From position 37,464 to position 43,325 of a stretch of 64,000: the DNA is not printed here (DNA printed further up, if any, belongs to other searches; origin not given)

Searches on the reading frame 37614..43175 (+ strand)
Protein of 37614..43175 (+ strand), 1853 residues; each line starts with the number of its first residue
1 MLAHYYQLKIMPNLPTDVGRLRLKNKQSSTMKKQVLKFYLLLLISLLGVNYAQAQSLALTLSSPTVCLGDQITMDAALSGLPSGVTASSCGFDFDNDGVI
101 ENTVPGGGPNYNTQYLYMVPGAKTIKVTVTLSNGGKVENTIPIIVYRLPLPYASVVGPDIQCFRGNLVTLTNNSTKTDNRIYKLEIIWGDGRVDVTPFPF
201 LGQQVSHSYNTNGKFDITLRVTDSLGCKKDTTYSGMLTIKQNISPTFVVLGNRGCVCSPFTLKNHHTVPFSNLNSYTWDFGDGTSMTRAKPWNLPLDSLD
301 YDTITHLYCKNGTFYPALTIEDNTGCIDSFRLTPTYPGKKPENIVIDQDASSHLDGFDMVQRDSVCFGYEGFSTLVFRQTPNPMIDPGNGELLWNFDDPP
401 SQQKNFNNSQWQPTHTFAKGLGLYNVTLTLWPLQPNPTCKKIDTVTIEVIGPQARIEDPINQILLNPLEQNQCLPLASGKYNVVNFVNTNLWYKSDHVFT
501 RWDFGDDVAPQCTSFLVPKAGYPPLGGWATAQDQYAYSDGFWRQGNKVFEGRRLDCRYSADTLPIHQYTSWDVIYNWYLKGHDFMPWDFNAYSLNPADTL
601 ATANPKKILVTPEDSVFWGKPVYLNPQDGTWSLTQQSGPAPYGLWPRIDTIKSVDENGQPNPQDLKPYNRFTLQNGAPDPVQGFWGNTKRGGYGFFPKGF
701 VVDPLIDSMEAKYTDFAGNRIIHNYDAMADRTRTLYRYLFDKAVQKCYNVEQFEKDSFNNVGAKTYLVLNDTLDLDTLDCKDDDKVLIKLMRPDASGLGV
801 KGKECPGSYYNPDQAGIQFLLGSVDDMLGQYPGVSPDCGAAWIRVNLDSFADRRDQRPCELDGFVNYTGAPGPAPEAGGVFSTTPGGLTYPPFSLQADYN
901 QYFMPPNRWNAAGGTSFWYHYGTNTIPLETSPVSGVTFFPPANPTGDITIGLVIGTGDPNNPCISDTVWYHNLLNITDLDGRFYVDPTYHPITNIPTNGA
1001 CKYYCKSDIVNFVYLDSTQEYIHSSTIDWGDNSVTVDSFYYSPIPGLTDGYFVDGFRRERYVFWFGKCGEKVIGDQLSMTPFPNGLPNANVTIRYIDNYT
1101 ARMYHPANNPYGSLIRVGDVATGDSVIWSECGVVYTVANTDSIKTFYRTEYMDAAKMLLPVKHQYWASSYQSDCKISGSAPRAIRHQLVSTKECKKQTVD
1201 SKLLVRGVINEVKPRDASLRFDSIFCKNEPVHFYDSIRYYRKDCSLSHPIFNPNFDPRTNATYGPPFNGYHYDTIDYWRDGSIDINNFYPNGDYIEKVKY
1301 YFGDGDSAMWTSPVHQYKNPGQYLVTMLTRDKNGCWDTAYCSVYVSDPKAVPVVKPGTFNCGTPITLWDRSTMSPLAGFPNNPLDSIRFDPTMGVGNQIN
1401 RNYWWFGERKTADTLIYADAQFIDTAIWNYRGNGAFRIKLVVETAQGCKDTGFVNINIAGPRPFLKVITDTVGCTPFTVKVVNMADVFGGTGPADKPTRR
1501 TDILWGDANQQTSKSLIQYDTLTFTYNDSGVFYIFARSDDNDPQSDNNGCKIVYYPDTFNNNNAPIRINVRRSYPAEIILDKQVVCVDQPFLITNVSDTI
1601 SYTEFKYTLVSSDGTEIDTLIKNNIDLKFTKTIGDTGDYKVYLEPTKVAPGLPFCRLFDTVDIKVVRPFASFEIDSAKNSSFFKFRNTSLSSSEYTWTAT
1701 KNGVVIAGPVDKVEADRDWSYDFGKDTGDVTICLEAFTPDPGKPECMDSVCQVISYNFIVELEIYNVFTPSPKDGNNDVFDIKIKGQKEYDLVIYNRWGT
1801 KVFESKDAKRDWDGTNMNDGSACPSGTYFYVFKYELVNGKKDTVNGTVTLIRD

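Call 65: search_protein_families(library=pfam, proteins=[window:37614-43175:+], max_evalue=0.0001)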
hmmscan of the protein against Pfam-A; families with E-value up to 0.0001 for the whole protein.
window:37614-43175:+ (1853 aa): 3 families
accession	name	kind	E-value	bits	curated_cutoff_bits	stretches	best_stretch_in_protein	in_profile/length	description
PF18911.6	PKD_4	-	6.8e-34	116.2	27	3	254-329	14-77/85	PKD domain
PF13585.12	CHU_C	-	3.3e-21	75.6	27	1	1763-1849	2-85/86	CHU_C Type IX secretion signal domain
PF00801.26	PKD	-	1.2e-16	60.9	23.5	1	263-325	12-70/80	PKD domain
